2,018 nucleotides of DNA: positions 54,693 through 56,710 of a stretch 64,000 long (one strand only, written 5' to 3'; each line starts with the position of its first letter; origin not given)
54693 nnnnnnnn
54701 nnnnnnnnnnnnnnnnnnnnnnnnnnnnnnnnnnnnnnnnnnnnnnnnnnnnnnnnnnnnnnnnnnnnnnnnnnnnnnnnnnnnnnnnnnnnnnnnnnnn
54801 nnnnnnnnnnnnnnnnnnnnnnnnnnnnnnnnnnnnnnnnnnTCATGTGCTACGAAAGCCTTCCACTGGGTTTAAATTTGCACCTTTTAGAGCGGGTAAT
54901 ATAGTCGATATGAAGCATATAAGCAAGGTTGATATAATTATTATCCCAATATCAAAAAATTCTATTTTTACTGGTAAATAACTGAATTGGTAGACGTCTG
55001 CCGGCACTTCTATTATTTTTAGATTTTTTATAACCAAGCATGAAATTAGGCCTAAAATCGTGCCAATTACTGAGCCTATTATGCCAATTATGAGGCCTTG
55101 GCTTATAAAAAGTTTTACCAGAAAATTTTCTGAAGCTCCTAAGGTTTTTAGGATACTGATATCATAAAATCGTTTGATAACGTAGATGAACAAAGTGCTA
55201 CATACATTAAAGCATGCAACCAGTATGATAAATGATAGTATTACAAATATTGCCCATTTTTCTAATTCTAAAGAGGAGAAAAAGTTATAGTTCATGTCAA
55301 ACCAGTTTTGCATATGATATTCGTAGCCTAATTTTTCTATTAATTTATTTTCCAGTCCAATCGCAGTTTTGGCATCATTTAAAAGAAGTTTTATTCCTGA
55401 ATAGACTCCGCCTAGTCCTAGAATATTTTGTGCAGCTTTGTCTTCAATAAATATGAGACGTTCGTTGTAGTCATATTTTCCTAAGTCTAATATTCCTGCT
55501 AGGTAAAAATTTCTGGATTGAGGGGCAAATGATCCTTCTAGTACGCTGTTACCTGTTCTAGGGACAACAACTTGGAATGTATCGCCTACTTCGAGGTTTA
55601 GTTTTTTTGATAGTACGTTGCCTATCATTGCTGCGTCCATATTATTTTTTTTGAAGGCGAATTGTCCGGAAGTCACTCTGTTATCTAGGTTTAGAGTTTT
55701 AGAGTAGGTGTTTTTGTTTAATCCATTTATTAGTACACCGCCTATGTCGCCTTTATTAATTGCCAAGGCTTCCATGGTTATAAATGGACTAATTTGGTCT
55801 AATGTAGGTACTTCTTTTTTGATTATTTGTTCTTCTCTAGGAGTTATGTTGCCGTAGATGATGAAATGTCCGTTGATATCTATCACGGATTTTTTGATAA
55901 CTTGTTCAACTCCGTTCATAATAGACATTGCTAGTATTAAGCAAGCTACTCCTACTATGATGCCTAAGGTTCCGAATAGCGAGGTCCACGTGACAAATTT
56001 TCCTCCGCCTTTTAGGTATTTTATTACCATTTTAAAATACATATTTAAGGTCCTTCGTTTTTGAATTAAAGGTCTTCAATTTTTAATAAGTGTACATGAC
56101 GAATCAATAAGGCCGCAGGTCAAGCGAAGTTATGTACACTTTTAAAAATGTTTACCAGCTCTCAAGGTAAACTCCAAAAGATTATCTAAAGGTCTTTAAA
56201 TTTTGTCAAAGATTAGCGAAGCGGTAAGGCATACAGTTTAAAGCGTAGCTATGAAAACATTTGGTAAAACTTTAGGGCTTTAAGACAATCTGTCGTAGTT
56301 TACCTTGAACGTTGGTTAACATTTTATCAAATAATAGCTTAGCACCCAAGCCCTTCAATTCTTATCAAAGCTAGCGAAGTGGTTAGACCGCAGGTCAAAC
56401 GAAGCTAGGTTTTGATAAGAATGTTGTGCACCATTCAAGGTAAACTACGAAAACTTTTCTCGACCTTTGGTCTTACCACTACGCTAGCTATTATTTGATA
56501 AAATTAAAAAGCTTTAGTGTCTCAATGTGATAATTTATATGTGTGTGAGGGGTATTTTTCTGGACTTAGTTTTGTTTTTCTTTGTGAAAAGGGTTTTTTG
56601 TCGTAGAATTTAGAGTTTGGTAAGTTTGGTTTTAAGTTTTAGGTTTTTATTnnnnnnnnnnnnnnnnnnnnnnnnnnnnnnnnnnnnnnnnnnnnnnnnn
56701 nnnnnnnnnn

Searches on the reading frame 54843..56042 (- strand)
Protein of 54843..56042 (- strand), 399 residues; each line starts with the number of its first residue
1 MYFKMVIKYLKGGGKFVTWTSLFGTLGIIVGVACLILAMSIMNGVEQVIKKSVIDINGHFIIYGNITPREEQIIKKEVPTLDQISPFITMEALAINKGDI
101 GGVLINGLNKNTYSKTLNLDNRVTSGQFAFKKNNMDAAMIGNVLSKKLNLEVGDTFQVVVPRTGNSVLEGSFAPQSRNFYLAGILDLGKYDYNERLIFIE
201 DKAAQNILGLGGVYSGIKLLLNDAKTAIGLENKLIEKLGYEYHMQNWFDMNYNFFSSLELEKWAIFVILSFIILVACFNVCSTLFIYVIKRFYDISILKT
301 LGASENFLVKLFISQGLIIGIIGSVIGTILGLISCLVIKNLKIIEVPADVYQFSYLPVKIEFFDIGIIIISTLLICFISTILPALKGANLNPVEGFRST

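Call 9: search_protein_families(library=pfam, proteins=[window:54843-56042:-])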
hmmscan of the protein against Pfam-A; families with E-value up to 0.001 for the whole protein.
window:54843-56042:- (399 aa): 2 families
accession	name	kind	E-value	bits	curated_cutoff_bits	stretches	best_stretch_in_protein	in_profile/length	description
PF02687.27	FtsX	-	2.1e-16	60.5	25.5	1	267-392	2-120/120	FtsX-like permease C-terminal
PF12704.14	MacB_PCD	-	2.5e-12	48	27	1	25-226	5-196/207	MacB-like periplasmic core domain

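Call 43: find_encoding_contigs(protein=window:54843-56042:-, flank=10000, max_places=4)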
Protein window:54843-56042:- (399 aa): no gene with exactly this product is on record in the collection.

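Call 50: find_homologous_proteins(query=window:54843-56042:-, max_evalue=1e-30)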
Query window:54843-56042:- (399 aa): 140 proteins with E <= 1e-30 among 8000 candidates; the best 120 are listed.
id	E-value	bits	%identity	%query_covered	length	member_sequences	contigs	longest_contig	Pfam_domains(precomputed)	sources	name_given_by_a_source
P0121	2.3e-254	862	100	100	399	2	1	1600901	PF02687.28,PF12704.15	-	-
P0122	3.4e-199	680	77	99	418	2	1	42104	PF02687.28,PF12704.15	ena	-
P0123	7.5e-197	672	75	99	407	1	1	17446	PF02687.28,PF12704.15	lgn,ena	-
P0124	2.3e-192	658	74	99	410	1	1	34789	PF02687.28,PF12704.15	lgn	-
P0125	3.3e-166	571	64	99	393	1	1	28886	PF02687.28,PF12704.15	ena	-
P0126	5.5e-117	409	46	98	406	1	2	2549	PF02687.28,PF12704.15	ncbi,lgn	-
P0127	8.0e-116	406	45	99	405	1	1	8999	PF02687.28,PF12704.15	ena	-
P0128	5.2e-113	396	45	99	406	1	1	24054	PF02687.28,PF12704.15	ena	-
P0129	1.5e-112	395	44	98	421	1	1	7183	PF02687.28,PF12704.15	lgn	-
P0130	2.6e-112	394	46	99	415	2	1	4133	PF02687.28,PF12704.15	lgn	-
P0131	3.2e-109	384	43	98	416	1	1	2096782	PF02687.28,PF12704.15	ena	-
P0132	1.1e-107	379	44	96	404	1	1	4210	PF02687.28,PF12704.15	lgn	-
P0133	4.4e-106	374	43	99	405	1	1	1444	PF02687.28,PF12704.15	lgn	-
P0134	8.8e-106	373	43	99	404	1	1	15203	PF02687.28,PF12704.15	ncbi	-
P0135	1.5e-104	369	43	99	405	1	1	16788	PF02687.28,PF12704.15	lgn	-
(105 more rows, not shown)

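Call 51: find_encoding_contigs(protein=P0122, flank=10000, max_places=3)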
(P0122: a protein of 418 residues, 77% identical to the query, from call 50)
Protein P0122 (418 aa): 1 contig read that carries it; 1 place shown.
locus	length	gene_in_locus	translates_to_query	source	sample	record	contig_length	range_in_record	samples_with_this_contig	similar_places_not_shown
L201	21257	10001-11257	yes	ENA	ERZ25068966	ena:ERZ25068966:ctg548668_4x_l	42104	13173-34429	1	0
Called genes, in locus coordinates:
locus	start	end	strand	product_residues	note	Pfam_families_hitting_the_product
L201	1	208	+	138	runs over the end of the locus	PF00133:tRNA-synt_1, PF09334:tRNA-synt_1g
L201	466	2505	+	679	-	PF00133:tRNA-synt_1, PF09334:tRNA-synt_1g (weak), PF08264:Anticodon_1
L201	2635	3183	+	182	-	PF01252:Peptidase_A8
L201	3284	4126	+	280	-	PF01790:LGT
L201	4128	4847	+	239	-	PF01790:LGT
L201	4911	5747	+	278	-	-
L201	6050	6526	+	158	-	-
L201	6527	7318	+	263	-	PF02405:MlaE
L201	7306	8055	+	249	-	PF00005:ABC_tran, PF13304:AAA_21 (faint)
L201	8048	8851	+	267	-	PF02470:MlaD, PF28544:Helical_needle (faint)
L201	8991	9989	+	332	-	PF03462:PCRF, PF00472:RF-1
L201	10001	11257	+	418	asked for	PF12704:MacB_PCD, PF02687:FtsX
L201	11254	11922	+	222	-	PF00005:ABC_tran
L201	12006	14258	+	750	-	PF07244:POTRA, PF08478:POTRA_1 (faint), PF08479:POTRA_2 (faint), PF25282:POTRA1_3_Toc75 (faint), PF07244:POTRA, PF01103:Omp85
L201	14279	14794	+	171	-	PF03938:OmpH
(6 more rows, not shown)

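Call 52: find_encoding_contigs(protein=P0124, flank=10000, max_places=3)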
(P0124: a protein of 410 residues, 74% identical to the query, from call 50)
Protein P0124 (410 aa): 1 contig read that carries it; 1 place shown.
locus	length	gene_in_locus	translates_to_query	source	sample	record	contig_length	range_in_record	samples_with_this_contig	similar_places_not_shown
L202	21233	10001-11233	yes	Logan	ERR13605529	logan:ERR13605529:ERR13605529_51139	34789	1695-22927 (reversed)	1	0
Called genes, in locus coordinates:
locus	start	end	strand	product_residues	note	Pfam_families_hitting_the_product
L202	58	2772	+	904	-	PF00133:tRNA-synt_1, PF01406:tRNA-synt_1e (faint), PF09334:tRNA-synt_1g, PF08264:Anticodon_1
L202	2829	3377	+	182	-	PF01252:Peptidase_A8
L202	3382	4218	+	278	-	PF01790:LGT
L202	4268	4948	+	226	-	PF01790:LGT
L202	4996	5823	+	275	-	-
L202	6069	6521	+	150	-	-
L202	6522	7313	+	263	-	PF02405:MlaE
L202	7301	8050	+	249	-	PF00005:ABC_tran, PF13304:AAA_21 (weak)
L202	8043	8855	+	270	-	PF02470:MlaD, PF28544:Helical_needle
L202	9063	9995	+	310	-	PF03462:PCRF, PF00472:RF-1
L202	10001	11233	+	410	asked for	PF12704:MacB_PCD, PF02687:FtsX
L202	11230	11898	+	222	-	PF02463:SMC_N (faint), PF00005:ABC_tran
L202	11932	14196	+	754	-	PF25282:POTRA1_3_Toc75 (faint), PF07244:POTRA, PF08478:POTRA_1 (faint), PF08479:POTRA_2 (faint), PF07244:POTRA, PF01103:Omp85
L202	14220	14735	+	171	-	PF03938:OmpH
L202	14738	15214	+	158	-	PF22817:ApeP-like, PF07977:FabA, PF22818:ApeI-like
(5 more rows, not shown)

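Call 81: find_encoding_contigs(protein=P0125, flank=10000, max_places=2)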
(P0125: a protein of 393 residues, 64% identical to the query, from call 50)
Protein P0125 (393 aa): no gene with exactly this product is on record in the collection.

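Call 82: find_encoding_contigs(protein=P0123, flank=10000, max_places=2)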
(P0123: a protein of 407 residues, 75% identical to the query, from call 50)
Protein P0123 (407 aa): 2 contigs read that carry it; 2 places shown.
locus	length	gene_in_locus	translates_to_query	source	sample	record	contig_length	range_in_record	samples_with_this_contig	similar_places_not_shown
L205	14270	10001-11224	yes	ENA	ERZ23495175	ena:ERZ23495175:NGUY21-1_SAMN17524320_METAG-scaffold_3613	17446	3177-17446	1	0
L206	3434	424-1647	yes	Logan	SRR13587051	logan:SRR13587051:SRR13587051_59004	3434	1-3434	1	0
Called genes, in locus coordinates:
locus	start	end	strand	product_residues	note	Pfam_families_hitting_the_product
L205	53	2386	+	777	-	PF00133:tRNA-synt_1, PF01406:tRNA-synt_1e (faint), PF09334:tRNA-synt_1g, PF13603:tRNA-synt_1_2 (weak), PF08264:Anticodon_1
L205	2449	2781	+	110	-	-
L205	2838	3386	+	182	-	PF01252:Peptidase_A8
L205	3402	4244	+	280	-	PF01790:LGT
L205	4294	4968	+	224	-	PF01790:LGT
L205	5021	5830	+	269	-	-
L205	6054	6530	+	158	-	-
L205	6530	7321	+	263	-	PF02405:MlaE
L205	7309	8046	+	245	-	PF00005:ABC_tran, PF13304:AAA_21 (weak)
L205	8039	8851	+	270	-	PF02470:MlaD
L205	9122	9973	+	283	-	PF03462:PCRF, PF00472:RF-1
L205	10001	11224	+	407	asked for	PF12704:MacB_PCD, PF02687:FtsX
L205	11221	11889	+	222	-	PF00005:ABC_tran, PF13304:AAA_21 (faint)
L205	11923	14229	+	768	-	PF07244:POTRA, PF08479:POTRA_2 (faint), PF25282:POTRA1_3_Toc75 (faint), PF07244:POTRA, PF01103:Omp85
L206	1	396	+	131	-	?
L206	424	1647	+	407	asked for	PF12704:MacB_PCD, PF02687:FtsX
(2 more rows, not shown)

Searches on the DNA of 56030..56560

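Call 49: search_rna_families(source=window, start=56030, end=56560, threshold=evalue, max_evalue=10)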
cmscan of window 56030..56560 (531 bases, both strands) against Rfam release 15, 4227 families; matches with E-value up to 10: 8.
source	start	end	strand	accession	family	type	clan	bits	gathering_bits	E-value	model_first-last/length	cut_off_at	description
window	56132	56338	+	RF00885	MIR821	Gene; miRNA;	-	41.9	249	2.4e-06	1-275/275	no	MIR821 microRNA precursor family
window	56333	56529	-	RF03926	MIR1435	Gene; miRNA;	-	24.2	94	0.28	1-186/186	no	MIR1435 microRNA precursor family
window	56368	56490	-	RF04059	MIR5020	Gene; miRNA;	-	23.2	73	0.032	1-109/109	no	MIR5020 microRNA precursor family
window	56178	56328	+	RF02199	TTC28-AS1_2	Gene; lncRNA;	-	21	50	5.1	1-156/156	no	TTC28 antisense RNA 1 conserved region 2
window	56076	56154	+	RF03926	MIR1435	Gene; miRNA;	-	20.6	94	1.6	1-186/186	no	MIR1435 microRNA precursor family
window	56281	56463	+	RF03926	MIR1435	Gene; miRNA;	-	18.4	94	4.6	1-186/186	no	MIR1435 microRNA precursor family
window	56168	56302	+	RF04205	MIR2606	Gene; miRNA;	-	18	139.7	6.2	1-165/165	no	MIR2606 microRNA precursor family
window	56084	56145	+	RF03309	mir-4791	Gene; miRNA;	-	14.9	100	9.8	1-84/84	no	mir-4791 microRNA precursor family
